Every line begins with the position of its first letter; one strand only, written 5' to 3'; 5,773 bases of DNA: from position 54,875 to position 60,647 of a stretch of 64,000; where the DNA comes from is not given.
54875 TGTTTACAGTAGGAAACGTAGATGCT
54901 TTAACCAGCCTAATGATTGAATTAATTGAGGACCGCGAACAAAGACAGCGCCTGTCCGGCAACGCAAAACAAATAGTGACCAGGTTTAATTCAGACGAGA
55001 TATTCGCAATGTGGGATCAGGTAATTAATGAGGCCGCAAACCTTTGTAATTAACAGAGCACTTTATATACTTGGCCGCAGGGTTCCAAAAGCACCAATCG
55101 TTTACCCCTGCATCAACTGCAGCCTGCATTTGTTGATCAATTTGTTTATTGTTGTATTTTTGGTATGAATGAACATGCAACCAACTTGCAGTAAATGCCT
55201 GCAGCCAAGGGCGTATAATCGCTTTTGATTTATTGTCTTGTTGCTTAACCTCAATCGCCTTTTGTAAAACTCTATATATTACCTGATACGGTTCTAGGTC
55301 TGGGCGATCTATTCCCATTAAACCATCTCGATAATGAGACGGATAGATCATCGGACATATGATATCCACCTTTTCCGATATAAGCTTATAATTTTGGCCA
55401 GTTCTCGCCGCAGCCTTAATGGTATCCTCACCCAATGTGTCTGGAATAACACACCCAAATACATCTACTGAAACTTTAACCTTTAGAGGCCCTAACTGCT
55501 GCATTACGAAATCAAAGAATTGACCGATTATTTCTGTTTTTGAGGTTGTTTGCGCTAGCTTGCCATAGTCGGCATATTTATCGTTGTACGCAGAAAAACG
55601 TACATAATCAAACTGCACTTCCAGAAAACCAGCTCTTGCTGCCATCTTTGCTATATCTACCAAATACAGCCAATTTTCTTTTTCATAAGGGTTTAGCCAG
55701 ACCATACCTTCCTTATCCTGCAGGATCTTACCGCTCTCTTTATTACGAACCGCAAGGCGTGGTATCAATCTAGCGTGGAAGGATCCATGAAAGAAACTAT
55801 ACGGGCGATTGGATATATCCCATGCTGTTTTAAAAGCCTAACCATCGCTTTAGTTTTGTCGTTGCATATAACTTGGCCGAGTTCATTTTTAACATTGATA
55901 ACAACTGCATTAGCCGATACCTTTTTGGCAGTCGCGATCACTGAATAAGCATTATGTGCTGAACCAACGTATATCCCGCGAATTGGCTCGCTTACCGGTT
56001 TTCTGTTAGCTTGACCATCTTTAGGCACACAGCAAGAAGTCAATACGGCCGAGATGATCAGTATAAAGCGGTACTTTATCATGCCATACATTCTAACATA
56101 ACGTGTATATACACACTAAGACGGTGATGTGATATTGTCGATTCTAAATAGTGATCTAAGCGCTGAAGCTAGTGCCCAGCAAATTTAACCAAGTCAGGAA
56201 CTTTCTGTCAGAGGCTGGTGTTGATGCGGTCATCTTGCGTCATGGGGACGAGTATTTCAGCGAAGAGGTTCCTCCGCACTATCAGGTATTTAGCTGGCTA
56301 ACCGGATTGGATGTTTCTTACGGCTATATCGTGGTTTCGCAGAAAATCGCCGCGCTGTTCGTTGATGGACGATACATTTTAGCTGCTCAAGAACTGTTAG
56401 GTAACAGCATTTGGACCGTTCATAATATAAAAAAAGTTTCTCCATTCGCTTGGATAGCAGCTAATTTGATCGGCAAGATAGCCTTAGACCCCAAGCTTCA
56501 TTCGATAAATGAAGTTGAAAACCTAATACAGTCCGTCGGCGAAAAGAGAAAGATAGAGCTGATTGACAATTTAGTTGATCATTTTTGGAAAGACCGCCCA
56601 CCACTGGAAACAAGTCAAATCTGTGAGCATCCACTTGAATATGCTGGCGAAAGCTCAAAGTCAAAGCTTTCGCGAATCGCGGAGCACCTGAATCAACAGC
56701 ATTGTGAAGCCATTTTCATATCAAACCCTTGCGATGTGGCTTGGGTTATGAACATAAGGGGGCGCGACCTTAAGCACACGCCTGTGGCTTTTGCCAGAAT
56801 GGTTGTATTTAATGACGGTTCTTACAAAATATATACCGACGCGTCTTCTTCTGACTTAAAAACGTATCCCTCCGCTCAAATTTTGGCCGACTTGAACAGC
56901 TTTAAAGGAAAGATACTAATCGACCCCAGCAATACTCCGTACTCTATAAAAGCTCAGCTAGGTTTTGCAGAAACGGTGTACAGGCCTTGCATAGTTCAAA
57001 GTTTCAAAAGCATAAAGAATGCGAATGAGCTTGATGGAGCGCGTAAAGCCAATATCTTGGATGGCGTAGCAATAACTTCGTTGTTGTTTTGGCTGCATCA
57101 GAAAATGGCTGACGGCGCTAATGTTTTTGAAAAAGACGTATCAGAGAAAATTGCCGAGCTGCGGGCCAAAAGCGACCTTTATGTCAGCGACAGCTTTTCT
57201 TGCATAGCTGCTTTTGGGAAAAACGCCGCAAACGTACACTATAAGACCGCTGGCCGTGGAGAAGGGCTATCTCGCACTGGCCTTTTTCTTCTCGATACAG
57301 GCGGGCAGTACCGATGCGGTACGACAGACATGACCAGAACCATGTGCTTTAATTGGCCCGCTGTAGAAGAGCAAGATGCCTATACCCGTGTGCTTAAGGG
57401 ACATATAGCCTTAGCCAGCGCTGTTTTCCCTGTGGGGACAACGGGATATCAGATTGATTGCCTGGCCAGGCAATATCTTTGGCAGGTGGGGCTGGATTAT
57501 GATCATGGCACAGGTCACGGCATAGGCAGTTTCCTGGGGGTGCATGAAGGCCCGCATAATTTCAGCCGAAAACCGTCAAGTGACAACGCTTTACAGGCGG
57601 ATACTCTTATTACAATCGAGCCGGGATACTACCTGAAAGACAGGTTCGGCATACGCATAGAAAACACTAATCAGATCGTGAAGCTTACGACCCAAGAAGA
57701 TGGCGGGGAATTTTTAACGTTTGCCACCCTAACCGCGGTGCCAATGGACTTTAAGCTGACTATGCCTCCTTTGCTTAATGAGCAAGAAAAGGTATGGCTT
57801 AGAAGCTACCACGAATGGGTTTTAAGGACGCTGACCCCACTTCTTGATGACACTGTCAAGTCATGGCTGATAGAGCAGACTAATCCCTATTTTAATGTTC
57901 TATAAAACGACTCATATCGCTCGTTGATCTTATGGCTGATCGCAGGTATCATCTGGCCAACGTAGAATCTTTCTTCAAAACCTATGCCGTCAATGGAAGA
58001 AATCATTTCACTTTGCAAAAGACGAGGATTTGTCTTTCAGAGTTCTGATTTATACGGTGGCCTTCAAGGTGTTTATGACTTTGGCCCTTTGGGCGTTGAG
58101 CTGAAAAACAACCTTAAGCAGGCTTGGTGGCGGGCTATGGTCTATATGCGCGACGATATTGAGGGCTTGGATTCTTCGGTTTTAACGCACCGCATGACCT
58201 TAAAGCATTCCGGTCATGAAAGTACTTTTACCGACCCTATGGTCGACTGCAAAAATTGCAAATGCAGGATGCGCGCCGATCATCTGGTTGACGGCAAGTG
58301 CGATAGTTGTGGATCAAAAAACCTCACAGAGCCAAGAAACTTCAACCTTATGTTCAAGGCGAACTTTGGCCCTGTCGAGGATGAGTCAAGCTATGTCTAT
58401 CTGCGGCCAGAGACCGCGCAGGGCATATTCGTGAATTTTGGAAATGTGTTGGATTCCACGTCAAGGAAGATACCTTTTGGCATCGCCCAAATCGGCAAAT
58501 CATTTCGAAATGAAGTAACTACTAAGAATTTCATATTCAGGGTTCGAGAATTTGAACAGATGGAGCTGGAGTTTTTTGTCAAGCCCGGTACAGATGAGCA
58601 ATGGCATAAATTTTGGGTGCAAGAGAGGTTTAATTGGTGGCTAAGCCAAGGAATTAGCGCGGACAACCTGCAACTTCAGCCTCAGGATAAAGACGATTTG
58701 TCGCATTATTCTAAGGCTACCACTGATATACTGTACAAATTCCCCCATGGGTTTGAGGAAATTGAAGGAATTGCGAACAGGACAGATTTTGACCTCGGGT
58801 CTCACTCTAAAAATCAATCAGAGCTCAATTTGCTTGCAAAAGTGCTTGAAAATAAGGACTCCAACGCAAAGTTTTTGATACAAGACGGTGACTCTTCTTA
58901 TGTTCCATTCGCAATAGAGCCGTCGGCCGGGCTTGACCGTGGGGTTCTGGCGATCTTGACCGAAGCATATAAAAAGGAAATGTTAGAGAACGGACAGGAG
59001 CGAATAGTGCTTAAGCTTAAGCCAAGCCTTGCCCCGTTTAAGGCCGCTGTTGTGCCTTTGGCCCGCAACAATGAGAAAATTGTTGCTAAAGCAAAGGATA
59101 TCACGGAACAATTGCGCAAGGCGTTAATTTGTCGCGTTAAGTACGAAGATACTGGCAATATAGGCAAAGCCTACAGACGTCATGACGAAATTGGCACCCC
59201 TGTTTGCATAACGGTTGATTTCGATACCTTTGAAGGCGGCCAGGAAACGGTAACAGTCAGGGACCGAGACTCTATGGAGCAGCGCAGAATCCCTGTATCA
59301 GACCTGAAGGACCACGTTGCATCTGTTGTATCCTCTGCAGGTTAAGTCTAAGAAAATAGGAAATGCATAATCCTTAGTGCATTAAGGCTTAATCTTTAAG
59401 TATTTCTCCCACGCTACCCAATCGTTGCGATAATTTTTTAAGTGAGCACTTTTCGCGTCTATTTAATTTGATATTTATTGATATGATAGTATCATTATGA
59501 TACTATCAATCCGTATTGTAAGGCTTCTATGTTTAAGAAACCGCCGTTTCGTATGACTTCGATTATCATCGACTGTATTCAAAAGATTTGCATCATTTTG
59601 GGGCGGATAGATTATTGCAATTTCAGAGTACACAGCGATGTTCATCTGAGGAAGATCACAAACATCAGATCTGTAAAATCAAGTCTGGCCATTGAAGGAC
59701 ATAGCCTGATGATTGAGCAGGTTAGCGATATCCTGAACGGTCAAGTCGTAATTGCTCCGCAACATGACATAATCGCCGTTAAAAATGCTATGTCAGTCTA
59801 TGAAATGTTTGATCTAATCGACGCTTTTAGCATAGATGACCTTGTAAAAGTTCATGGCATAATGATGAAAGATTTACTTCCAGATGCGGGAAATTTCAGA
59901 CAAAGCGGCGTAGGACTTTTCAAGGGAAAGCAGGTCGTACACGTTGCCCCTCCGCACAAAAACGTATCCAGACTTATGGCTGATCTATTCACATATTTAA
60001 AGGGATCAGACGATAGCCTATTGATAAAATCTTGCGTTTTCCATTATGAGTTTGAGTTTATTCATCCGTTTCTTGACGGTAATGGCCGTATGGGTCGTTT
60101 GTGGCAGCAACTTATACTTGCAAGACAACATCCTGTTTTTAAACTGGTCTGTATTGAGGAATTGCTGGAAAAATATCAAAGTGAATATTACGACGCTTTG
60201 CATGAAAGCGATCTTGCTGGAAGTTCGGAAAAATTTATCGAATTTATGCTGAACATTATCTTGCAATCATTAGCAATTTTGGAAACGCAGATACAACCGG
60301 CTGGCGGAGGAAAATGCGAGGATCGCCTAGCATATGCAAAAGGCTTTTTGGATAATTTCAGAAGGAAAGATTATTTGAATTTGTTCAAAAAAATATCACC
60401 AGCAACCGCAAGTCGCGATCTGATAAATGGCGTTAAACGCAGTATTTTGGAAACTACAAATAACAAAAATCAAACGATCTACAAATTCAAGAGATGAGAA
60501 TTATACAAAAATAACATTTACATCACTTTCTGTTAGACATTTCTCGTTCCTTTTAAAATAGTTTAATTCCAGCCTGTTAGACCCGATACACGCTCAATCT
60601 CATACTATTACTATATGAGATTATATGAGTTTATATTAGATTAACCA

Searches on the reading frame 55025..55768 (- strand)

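Call 51: search_protein_families(library=pfam, proteins=[window:55025-55768:-], max_evalue=0.001)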
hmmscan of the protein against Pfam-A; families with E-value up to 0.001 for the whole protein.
window:55025-55768:- (247 aa): 1 family
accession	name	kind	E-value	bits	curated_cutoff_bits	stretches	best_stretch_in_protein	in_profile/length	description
PF13200.12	DUF4015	-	1.4e-68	231.8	27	1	5-234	96-313/313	Putative glycosyl hydrolase domain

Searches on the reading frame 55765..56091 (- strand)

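Call 66: search_protein_families(library=pfam, proteins=[window:55765-56091:-], max_evalue=0.001)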
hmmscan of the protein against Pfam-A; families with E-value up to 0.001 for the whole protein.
window:55765-56091:- (108 aa): 1 family
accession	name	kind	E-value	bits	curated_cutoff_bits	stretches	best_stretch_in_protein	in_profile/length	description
PF13200.12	DUF4015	-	3.5e-08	33.4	27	1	41-105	8-88/313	Putative glycosyl hydrolase domain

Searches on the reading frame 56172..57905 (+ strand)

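Call 66: search_protein_families(library=pfam, proteins=[window:56172-57905:+], max_evalue=0.001)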
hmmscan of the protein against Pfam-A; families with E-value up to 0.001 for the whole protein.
window:56172-57905:+ (577 aa): 4 families
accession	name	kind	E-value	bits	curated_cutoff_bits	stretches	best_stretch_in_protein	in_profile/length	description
PF00557.29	Peptidase_M24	-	4.3e-46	157.8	23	1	290-500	3-204/208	Metallopeptidase family M24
PF16189.11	Creatinase_N_2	-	3.7e-34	118.5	29.7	1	141-286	1-161/161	Creatinase/Prolidase N-terminal domain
PF16188.10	Peptidase_M24_C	-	4.3e-16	59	28.9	1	513-572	1-62/63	C-terminal region of peptidase_M24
PF01321.24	Creatinase_N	-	2.7e-09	38.1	22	1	6-136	3-123/128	Creatinase/Prolidase N-terminal domain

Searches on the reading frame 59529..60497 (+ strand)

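Call 51: search_protein_families(library=pfam, proteins=[window:59529-60497:+], max_evalue=0.001)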
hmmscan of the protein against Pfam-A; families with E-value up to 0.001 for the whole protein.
window:59529-60497:+ (322 aa): 1 family
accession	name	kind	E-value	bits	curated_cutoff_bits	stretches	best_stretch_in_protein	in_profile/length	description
PF02661.23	Fic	-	3.1e-21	76.5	24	1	100-197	2-93/93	Fic/DOC family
